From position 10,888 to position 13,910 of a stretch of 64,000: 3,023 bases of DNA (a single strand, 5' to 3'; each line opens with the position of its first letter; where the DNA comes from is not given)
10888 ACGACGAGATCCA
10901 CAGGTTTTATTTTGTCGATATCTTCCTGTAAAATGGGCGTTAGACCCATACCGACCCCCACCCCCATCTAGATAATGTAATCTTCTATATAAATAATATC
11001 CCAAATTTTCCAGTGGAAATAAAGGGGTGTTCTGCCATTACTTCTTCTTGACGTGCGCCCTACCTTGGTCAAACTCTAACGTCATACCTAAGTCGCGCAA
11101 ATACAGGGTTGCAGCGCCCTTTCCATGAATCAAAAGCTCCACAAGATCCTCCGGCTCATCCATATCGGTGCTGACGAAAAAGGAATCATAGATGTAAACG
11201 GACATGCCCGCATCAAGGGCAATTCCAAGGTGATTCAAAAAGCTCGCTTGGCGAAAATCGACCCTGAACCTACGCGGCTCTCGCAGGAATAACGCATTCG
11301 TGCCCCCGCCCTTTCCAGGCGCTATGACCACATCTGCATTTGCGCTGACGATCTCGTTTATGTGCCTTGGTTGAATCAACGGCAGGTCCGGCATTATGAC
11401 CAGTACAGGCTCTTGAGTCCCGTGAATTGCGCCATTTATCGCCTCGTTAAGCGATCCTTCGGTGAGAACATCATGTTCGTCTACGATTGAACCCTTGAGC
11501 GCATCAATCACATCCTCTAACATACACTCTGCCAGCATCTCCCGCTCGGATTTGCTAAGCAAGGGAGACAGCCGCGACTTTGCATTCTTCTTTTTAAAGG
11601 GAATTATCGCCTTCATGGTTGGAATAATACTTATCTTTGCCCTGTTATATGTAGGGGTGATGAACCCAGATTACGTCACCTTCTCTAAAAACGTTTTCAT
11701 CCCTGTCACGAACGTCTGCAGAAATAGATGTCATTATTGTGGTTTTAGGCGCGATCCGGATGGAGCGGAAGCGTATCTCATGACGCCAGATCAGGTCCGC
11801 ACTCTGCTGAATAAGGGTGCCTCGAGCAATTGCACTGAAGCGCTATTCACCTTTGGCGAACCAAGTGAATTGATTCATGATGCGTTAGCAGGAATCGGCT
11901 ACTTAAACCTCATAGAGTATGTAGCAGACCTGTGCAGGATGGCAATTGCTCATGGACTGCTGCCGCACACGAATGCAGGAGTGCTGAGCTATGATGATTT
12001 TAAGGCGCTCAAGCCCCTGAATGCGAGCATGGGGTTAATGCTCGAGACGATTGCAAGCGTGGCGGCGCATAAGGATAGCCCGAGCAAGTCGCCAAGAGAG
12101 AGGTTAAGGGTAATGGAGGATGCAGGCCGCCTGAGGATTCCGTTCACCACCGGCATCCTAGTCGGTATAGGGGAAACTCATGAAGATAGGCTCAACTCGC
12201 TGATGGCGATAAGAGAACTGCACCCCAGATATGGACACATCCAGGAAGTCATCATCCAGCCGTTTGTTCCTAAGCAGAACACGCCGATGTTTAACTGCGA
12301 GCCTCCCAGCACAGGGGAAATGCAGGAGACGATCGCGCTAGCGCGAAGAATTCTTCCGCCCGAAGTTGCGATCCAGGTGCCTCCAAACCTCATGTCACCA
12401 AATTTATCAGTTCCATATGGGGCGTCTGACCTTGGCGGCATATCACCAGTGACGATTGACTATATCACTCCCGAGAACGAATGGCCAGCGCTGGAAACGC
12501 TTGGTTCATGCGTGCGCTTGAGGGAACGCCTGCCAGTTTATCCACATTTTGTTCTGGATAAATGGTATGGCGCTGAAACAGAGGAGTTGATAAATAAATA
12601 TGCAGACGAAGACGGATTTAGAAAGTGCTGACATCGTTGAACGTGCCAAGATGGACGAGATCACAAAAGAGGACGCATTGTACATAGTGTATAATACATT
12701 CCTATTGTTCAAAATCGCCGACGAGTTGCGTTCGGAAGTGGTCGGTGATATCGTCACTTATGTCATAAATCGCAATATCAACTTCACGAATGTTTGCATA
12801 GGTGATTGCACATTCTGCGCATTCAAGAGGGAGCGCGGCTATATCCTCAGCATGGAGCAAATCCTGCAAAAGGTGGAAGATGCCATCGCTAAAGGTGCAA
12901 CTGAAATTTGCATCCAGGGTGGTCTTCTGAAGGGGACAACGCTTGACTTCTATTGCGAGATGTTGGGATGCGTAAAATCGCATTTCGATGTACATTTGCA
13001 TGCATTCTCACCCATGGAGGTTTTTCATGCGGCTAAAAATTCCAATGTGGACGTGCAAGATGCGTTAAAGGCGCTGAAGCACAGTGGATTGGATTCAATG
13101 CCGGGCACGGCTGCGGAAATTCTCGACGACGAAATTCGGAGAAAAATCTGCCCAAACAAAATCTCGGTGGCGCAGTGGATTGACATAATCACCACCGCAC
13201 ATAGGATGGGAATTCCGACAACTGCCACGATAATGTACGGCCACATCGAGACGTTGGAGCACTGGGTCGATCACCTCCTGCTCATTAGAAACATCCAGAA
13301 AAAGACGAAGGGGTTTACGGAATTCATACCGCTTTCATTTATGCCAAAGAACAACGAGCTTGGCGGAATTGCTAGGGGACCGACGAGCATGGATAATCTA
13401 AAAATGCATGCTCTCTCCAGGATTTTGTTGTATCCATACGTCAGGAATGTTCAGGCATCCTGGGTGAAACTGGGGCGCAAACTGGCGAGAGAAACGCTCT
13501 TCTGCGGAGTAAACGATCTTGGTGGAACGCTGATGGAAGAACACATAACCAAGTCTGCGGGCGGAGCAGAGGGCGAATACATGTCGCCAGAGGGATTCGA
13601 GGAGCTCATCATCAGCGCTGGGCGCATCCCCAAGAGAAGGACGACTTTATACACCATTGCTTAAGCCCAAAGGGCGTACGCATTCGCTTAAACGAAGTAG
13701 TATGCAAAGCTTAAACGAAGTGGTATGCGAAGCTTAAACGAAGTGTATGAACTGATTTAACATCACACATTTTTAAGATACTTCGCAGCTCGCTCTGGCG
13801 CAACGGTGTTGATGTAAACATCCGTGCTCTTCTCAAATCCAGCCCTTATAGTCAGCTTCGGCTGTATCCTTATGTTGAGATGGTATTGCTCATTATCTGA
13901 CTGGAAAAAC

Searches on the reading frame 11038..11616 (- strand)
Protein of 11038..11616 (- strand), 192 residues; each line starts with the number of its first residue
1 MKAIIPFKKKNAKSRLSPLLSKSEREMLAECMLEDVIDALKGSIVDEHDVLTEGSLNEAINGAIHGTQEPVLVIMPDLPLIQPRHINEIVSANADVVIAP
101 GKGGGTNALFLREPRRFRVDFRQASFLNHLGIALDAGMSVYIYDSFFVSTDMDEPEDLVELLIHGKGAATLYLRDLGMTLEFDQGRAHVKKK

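Call 67: search_protein_families(library=pfam, proteins=[window:11038-11616:-], max_evalue=0.00001)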
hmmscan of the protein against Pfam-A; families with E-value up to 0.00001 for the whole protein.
window:11038-11616:- (192 aa): 1 family
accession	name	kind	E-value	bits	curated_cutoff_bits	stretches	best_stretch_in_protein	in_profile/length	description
PF01983.22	CofC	-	2.5e-55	187.5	22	1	1-187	1-209/217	Guanylyl transferase CofC like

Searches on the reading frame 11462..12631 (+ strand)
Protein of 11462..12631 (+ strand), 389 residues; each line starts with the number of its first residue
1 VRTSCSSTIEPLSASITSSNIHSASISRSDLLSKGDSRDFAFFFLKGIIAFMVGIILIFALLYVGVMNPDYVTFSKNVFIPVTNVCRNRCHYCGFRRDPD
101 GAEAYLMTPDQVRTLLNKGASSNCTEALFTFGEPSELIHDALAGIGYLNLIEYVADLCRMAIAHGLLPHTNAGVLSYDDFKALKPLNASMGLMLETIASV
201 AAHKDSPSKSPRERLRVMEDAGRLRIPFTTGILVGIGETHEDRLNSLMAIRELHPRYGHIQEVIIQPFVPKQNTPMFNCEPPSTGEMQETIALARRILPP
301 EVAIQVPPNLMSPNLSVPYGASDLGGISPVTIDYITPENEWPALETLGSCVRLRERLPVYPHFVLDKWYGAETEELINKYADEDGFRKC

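Call 67: search_protein_families(library=pfam, proteins=[window:11462-12631:+], max_evalue=0.00001)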
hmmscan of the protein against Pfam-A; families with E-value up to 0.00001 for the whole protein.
window:11462-12631:+ (389 aa): 1 family
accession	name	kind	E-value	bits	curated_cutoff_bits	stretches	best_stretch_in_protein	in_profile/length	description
PF04055.27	Radical_SAM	-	9.8e-17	62.1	29.5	1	80-246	1-162/166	Radical SAM superfamily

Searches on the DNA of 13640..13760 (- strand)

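Call 71: search_dna_similar(query=window:13640-13760:-, collection=plasmids, mode=distant, max_evalue=0.01, max_rows=10)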
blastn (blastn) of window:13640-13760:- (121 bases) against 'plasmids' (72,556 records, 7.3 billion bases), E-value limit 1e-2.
No match.

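Call 72: search_dna_similar(query=window:13640-13760:-, collection=phages, mode=distant, max_evalue=0.01, max_rows=10)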
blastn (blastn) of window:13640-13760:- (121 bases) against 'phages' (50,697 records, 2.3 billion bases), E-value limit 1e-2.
No match.
